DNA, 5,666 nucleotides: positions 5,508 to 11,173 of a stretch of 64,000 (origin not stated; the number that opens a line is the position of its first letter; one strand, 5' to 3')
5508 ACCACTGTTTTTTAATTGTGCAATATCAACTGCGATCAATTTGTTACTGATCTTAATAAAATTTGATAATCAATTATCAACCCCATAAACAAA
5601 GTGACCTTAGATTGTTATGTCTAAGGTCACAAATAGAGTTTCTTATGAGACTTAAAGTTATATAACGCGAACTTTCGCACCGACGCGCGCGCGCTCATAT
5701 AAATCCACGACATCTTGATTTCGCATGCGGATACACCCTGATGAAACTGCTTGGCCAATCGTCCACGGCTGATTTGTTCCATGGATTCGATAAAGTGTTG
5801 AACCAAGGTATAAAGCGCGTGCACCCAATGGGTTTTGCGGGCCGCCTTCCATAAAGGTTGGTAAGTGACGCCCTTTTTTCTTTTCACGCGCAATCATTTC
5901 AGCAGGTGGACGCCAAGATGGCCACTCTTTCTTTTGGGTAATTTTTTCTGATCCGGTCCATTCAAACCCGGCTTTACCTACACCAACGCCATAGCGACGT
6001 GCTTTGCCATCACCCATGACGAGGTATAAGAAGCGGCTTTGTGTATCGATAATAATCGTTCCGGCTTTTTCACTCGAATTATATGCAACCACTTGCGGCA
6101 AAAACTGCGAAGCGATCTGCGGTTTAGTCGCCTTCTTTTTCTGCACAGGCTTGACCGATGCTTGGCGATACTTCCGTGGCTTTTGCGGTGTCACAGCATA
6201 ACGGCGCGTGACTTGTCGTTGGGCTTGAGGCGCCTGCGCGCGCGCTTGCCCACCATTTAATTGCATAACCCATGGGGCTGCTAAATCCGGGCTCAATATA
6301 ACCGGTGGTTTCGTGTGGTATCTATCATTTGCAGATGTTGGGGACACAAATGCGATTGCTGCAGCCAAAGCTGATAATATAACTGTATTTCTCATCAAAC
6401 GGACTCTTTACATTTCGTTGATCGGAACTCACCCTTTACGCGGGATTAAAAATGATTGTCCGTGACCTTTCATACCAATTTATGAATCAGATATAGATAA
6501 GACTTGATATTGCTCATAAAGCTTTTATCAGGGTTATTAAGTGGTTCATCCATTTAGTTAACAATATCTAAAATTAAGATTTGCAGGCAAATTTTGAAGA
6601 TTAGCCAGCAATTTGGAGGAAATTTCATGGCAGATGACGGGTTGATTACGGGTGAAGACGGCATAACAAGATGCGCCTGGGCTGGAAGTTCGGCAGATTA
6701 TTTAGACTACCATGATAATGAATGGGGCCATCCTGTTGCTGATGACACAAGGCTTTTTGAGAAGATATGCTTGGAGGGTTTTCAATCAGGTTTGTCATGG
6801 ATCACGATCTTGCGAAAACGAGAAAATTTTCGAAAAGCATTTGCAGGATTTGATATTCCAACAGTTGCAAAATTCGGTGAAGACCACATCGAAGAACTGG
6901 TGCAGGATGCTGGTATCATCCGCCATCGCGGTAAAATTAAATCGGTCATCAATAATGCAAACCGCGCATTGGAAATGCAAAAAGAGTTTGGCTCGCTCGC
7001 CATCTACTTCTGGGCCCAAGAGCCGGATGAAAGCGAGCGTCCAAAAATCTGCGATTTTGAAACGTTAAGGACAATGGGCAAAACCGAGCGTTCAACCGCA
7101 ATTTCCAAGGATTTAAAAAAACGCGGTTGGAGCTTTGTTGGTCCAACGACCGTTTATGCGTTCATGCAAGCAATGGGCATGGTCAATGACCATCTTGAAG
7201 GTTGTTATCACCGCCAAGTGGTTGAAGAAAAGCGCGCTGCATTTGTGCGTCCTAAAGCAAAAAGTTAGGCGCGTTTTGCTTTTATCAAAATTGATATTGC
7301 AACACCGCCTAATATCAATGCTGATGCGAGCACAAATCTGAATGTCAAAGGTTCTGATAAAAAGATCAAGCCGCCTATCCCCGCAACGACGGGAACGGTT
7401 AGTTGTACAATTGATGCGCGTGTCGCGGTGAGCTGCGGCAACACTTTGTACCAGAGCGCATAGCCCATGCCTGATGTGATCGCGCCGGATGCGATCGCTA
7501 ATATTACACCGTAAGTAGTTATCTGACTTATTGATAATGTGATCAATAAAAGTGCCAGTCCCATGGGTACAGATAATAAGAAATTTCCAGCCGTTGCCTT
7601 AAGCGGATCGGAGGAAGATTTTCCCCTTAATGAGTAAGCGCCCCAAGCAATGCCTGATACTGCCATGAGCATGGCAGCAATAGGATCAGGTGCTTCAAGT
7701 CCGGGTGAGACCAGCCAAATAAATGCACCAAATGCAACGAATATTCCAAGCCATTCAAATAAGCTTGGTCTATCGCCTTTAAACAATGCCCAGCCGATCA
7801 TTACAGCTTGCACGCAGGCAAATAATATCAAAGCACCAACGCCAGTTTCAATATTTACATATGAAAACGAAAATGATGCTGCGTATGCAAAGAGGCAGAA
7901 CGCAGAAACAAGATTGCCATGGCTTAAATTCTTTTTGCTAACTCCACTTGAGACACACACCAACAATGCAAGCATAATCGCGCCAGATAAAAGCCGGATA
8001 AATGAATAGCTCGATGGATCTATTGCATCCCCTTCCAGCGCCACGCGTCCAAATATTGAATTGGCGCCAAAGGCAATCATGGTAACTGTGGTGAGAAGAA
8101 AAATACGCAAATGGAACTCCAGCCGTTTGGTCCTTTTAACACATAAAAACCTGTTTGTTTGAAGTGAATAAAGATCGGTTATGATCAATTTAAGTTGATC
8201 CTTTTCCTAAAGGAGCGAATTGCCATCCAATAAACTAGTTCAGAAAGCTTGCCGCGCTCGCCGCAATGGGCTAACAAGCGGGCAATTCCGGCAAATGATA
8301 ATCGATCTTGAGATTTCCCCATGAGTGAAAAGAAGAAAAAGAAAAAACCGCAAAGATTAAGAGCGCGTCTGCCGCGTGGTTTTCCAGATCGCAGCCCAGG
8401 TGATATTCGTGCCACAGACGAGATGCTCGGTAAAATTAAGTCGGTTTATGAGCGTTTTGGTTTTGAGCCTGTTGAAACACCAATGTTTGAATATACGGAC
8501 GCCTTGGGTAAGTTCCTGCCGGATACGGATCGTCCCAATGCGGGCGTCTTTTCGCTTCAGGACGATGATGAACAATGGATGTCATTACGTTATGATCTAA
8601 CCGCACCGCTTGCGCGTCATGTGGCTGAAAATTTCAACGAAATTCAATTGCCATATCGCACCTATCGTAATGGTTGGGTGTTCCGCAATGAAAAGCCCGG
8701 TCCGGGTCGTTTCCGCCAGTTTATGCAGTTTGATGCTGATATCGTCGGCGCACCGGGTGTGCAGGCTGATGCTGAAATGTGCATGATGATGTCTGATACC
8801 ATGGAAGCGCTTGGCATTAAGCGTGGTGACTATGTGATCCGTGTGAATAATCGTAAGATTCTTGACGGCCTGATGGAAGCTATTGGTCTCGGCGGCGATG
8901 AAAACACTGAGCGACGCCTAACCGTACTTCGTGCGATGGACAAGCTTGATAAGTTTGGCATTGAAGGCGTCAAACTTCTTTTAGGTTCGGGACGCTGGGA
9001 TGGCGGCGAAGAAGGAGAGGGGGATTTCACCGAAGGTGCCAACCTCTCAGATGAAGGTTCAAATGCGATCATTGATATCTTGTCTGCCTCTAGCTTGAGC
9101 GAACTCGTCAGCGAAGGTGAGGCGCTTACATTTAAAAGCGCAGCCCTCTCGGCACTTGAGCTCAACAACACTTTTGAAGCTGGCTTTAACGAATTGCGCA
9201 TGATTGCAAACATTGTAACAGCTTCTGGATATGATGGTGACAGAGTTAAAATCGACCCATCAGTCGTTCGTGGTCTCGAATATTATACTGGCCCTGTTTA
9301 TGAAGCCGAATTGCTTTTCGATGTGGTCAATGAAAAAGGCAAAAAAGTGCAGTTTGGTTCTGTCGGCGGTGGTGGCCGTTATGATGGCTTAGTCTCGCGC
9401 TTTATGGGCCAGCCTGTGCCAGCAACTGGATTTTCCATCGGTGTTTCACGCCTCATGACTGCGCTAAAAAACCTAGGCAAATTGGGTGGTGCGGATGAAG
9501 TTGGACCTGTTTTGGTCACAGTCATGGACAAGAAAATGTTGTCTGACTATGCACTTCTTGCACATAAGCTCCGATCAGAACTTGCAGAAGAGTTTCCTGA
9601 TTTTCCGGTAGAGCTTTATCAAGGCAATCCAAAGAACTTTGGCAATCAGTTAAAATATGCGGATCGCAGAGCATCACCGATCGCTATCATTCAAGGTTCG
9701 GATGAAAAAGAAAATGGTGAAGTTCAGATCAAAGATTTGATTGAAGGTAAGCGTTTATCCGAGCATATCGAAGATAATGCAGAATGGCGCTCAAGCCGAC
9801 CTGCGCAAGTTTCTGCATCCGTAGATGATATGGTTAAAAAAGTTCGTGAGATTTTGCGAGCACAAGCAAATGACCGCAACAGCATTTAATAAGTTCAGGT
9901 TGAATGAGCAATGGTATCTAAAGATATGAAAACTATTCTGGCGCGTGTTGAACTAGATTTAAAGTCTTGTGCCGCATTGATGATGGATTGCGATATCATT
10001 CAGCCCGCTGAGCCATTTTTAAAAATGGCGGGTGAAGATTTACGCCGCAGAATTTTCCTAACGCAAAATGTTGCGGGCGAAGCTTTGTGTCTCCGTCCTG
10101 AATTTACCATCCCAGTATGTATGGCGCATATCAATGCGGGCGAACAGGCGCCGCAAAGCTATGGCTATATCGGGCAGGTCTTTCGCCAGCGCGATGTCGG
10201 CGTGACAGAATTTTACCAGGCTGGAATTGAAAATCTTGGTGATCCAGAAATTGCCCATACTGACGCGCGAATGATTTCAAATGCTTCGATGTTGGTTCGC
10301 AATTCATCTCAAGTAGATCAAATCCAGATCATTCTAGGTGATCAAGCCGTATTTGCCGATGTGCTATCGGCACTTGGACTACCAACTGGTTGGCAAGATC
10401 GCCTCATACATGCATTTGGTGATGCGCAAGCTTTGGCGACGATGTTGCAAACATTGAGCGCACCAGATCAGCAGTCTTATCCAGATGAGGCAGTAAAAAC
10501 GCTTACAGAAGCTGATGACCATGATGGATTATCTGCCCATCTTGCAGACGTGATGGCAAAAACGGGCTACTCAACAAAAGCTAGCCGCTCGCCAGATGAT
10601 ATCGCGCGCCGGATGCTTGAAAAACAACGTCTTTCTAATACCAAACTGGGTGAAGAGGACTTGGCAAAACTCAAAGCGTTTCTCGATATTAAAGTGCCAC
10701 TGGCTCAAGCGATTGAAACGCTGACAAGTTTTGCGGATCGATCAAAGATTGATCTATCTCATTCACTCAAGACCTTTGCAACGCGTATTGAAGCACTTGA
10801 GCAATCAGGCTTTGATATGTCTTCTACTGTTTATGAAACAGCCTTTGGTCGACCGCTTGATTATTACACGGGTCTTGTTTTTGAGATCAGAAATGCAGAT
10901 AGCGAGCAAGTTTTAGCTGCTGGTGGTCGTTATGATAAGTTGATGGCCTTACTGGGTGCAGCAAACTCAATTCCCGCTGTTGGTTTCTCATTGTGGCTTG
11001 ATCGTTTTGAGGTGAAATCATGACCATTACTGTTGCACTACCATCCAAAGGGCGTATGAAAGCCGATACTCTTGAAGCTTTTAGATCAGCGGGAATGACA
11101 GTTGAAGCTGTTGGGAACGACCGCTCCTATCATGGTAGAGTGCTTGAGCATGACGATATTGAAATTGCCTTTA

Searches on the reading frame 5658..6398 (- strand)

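Call 41: search_protein_families(library=pfam, proteins=[window:5658-6398:-], max_evalue=0.00001)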
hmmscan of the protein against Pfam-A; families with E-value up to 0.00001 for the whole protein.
window:5658-6398:- (246 aa): 1 family
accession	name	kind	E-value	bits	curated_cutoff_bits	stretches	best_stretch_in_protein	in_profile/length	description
PF03734.19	YkuD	-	1.2e-21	78.3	23.4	1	114-245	3-146/146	L,D-transpeptidase catalytic domain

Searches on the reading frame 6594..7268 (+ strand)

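Call 41: search_protein_families(library=pfam, proteins=[window:6594-7268:+], max_evalue=0.00001)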
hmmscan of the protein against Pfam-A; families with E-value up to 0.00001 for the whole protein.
window:6594-7268:+ (224 aa): 1 family
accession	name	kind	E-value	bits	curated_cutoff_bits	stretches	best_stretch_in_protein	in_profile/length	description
PF03352.18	Adenine_glyco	-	2.6e-73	246.1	25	1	29-206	1-176/177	Methyladenine glycosylase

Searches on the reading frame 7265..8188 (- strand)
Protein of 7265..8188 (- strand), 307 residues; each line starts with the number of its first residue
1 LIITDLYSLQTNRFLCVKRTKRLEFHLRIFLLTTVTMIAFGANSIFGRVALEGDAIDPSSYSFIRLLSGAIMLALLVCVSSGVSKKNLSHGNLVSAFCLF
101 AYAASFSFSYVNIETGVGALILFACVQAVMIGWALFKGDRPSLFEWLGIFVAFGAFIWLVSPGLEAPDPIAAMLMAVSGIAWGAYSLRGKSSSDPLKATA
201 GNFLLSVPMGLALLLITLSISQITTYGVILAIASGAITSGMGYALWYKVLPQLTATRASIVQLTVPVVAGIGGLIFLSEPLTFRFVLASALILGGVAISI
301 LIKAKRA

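Call 41: search_protein_families(library=pfam, proteins=[window:7265-8188:-], max_evalue=0.00001)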
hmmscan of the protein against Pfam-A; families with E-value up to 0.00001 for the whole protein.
window:7265-8188:- (307 aa): 1 family
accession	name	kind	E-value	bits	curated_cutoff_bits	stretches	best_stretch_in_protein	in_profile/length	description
PF00892.27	EamA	-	3.6e-19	69.8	28.2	1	171-300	3-134/135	EamA-like transporter family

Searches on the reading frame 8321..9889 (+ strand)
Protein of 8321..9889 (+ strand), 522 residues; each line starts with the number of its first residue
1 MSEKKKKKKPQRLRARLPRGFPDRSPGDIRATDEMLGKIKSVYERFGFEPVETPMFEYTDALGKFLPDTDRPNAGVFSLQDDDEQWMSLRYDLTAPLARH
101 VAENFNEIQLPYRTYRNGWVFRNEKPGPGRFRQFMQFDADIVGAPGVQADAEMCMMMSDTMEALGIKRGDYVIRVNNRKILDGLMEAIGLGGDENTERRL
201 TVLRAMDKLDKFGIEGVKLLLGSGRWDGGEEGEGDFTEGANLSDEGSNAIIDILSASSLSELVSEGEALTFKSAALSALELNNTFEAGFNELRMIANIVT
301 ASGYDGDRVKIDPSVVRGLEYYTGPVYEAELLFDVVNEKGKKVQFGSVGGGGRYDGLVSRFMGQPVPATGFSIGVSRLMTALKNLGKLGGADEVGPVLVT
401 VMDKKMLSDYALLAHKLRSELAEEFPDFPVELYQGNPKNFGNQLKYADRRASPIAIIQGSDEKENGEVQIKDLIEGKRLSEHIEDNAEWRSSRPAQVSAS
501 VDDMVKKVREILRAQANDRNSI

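Call 41: search_protein_families(library=pfam, proteins=[window:8321-9889:+], max_evalue=0.00001)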
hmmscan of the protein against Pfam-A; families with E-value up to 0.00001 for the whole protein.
window:8321-9889:+ (522 aa): 3 families
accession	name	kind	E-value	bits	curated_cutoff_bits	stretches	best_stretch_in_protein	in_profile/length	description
PF13393.11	tRNA-synt_His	-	3.2e-44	151.9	25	1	20-378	1-308/308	Histidyl-tRNA synthetase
PF00587.30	tRNA-synt_2b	-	5.3e-11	43.3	29.3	1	80-382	4-175/179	tRNA synthetase class II core domain (G, H, P, S and T)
PF03129.25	HGTP_anticodon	-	8.7e-07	29.5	21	1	410-484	14-85/94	Anticodon binding domain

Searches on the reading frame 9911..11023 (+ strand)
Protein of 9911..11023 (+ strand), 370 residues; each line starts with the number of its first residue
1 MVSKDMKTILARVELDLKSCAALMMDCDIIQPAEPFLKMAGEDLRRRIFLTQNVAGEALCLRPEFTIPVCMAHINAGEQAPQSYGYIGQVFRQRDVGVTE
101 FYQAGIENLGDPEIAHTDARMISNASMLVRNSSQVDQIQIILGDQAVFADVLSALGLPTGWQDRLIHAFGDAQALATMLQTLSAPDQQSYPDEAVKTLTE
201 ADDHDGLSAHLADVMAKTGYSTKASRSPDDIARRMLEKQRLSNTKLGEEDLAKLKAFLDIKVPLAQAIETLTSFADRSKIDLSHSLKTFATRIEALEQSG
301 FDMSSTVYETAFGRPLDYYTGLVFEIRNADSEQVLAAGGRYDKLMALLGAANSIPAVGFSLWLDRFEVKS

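Call 41: search_protein_families(library=pfam, proteins=[window:9911-11023:+], max_evalue=0.00001)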
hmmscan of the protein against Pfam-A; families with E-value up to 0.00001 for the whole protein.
window:9911-11023:+ (370 aa): 1 family
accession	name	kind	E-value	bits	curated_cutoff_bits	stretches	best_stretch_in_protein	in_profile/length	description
PF13393.11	tRNA-synt_His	-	2.1e-29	103.2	25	2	30-186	37-196/308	Histidyl-tRNA synthetase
